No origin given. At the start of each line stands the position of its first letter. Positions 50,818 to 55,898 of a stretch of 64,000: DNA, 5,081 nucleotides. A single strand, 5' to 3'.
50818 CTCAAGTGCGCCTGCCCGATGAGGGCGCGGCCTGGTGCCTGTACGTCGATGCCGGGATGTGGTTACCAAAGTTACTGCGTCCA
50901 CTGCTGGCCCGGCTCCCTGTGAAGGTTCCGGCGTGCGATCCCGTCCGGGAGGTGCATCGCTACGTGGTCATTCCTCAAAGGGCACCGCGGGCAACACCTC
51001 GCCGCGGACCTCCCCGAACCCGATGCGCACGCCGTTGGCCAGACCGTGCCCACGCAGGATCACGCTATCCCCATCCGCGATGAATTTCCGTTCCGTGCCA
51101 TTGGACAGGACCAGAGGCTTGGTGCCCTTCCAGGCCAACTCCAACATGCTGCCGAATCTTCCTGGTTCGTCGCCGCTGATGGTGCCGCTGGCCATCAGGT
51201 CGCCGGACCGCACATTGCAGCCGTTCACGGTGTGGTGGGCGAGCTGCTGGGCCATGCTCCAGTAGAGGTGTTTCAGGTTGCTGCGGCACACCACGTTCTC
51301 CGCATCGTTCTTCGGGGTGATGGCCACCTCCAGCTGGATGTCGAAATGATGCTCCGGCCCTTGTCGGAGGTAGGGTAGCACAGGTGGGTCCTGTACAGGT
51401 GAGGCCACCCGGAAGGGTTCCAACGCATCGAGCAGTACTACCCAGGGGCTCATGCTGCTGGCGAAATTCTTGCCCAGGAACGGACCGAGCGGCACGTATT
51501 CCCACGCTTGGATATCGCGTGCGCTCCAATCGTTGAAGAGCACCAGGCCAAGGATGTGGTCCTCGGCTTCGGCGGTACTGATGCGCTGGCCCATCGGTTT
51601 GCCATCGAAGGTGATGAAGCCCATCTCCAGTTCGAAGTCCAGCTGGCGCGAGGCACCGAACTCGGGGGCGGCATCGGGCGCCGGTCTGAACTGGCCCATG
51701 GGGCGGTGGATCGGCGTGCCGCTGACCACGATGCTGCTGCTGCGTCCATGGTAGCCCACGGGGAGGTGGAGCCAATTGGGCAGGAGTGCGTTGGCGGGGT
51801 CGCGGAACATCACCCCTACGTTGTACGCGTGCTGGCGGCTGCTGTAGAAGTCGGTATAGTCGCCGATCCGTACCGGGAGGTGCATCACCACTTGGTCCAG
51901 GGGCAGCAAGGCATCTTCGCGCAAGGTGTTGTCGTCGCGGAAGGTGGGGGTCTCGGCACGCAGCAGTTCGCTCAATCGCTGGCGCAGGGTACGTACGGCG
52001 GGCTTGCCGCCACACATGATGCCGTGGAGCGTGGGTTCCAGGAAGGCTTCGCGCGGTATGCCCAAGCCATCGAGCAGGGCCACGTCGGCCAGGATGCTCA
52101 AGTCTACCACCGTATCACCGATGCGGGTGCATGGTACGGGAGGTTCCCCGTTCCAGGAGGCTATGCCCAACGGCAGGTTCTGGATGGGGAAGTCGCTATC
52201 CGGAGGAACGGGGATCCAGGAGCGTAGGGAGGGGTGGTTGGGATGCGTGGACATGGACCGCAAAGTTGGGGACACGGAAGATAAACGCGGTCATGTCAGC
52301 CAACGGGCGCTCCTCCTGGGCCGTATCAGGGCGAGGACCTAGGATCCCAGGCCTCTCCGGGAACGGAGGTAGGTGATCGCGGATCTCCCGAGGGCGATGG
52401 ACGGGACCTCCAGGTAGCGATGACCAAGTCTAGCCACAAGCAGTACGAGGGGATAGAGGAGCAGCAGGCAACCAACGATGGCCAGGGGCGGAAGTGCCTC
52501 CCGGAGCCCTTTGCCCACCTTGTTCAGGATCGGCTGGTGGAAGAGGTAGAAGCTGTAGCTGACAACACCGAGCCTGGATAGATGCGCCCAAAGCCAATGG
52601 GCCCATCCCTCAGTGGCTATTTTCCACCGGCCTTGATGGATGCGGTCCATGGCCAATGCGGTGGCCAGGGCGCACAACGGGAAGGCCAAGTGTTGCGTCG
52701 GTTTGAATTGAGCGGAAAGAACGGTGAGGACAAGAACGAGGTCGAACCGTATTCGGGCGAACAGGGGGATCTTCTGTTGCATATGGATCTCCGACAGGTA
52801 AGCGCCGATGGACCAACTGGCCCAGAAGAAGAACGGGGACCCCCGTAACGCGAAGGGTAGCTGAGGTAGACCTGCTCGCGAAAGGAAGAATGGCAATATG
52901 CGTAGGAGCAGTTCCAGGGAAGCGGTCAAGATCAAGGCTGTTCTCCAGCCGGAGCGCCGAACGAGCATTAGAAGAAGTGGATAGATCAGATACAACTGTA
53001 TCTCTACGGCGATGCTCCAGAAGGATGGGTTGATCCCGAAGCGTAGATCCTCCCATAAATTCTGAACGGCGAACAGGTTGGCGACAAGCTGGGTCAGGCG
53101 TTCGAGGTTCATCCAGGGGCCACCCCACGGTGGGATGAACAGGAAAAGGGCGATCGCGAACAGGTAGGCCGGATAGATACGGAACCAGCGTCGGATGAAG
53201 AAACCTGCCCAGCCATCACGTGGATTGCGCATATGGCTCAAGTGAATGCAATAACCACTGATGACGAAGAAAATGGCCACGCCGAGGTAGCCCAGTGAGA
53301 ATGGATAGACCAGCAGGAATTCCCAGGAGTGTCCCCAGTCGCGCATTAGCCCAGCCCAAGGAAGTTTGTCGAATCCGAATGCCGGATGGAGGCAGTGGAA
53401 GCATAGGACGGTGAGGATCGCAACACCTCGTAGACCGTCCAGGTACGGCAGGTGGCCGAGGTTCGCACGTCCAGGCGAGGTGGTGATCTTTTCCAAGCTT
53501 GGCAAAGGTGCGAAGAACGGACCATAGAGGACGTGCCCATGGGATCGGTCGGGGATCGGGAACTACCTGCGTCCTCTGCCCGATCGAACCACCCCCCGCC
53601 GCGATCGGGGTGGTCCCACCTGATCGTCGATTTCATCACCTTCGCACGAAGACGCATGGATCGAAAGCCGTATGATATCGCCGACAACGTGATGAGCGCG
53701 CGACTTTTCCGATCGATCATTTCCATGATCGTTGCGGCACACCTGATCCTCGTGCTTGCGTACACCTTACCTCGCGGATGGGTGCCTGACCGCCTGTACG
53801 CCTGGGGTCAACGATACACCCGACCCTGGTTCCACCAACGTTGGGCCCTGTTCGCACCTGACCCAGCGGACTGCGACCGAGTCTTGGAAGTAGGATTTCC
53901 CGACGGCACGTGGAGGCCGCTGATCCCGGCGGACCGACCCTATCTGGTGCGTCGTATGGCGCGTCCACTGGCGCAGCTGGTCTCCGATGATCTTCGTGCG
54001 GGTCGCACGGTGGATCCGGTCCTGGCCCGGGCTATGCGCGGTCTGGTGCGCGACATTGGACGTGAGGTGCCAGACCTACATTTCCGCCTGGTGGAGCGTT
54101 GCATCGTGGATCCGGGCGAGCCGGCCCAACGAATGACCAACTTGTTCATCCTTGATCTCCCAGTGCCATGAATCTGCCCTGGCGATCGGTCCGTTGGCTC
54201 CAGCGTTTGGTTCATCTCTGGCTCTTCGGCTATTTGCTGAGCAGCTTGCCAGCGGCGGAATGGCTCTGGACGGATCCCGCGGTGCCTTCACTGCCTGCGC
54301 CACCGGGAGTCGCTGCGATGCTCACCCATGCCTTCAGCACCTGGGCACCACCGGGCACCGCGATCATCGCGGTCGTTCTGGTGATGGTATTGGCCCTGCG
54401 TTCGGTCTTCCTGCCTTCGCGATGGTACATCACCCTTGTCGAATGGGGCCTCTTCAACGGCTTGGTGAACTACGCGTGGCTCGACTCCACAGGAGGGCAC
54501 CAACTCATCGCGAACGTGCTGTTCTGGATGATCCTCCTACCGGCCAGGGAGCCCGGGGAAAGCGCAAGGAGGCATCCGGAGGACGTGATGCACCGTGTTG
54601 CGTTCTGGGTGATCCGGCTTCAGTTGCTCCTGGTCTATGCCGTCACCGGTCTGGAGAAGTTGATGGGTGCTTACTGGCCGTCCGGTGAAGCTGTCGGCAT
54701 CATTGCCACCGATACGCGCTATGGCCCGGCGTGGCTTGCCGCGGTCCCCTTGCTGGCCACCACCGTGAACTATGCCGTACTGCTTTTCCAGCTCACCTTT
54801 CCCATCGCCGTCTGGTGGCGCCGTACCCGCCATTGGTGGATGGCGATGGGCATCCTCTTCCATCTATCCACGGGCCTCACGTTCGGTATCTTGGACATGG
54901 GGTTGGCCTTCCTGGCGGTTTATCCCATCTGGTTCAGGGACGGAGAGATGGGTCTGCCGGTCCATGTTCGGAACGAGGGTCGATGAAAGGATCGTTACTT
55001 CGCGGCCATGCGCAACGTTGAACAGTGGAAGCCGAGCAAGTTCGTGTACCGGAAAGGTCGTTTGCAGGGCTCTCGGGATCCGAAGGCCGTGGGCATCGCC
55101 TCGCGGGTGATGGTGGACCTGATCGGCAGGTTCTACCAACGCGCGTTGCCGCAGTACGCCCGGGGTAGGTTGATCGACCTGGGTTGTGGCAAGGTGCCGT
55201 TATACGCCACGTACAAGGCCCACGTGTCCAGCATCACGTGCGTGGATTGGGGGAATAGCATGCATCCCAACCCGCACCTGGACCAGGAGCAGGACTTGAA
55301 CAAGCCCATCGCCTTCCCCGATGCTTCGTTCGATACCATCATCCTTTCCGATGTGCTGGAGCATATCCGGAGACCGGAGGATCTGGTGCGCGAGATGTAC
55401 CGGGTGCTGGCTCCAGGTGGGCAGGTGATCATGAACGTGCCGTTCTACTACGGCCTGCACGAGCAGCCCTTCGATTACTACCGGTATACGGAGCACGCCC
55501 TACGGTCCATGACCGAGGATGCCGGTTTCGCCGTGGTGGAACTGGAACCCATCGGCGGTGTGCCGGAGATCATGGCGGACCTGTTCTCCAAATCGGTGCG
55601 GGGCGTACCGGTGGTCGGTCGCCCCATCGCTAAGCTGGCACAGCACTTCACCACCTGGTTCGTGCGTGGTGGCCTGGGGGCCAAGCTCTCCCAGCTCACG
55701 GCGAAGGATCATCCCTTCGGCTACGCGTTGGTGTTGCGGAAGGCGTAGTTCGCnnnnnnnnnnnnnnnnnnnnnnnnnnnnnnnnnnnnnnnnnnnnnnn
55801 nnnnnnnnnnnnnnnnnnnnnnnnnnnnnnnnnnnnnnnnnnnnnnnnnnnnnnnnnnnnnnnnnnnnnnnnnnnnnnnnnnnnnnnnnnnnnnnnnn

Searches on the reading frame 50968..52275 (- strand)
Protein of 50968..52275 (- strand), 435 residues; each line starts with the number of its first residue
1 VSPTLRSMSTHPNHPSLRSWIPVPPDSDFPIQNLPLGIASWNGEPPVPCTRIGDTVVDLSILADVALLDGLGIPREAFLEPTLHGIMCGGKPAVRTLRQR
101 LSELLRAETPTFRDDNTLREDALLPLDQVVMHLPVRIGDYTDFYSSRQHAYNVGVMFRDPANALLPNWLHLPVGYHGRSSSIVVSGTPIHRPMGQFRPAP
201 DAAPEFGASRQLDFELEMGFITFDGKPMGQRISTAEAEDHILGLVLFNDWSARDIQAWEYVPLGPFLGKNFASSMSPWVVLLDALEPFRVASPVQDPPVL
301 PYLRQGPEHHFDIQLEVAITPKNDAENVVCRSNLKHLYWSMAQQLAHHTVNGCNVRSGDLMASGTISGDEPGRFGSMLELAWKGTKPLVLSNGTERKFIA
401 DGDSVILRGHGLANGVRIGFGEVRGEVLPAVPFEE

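Call 26: search_protein_families(library=pfam, proteins=[window:50968-52275:-], max_evalue=0.00001)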
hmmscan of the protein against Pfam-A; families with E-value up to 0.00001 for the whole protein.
window:50968-52275:- (435 aa): 2 families
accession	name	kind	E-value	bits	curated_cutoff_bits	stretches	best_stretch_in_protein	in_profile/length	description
PF01557.24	FAA_hydrolase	-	1.6e-34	119.9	23.9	1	141-422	4-208/214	Fumarylacetoacetate (FAA) hydrolase C-terminal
PF09298.16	FAA_hydrolase_N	-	5.3e-21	75.2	25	1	32-134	1-105/105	Fumarylacetoacetase N-terminal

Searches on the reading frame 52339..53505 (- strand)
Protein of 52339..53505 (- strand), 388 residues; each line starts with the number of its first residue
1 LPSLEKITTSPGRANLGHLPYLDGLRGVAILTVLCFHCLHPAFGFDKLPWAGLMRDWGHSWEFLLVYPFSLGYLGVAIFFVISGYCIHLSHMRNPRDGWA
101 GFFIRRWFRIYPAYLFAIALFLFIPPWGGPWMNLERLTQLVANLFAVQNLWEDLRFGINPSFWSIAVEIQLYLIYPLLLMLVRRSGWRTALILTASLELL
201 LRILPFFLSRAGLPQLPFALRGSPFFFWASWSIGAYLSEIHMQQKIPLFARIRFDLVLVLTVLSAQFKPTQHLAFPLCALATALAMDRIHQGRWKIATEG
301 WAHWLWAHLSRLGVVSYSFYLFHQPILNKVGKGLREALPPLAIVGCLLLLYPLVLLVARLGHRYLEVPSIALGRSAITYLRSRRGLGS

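Call 26: search_protein_families(library=pfam, proteins=[window:52339-53505:-], max_evalue=0.00001)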
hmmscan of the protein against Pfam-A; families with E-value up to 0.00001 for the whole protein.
window:52339-53505:- (388 aa): 1 family
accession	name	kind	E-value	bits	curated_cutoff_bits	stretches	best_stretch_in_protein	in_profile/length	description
PF01757.29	Acyl_transf_3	-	1.3e-31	110.4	31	1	20-357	2-324/326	Acyltransferase domain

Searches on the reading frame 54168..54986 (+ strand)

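Call 26: search_protein_families(library=pfam, proteins=[window:54168-54986:+], max_evalue=0.00001)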
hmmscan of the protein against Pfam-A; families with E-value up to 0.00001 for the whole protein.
window:54168-54986:+ (272 aa): 1 family
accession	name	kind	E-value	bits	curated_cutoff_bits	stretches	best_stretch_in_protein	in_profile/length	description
PF05090.19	HTTM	-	9.2e-09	35.7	27.7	1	138-257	133-256/259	HTTM domain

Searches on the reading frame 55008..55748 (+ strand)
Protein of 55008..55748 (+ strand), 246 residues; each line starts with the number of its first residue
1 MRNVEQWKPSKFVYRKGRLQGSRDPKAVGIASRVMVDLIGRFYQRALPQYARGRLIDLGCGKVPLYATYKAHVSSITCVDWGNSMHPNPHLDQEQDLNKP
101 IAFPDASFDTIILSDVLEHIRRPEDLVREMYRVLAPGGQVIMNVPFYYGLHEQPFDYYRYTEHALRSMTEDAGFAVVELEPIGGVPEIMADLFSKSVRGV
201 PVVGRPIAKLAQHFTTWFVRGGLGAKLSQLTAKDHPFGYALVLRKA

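Call 26: search_protein_families(library=pfam, proteins=[window:55008-55748:+], max_evalue=0.00001)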
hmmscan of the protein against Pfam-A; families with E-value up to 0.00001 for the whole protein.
window:55008-55748:+ (246 aa): 5 families
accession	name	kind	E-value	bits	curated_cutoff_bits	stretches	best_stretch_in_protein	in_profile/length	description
PF13489.12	Methyltransf_23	-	3.2e-17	63.2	27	1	39-178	9-163/164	Methyltransferase domain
PF08241.18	Methyltransf_11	-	1.2e-14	55.1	21.2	1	57-141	2-94/95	Methyltransferase domain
PF08242.18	Methyltransf_12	-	9.3e-09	36.4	30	1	57-139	2-97/98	Methyltransferase domain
PF13649.12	Methyltransf_25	-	1.9e-08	35.3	27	1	56-138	2-97/97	Methyltransferase domain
PF13847.12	Methyltransf_31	-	2.2e-07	31.1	27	1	95-145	61-112/145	Methyltransferase domain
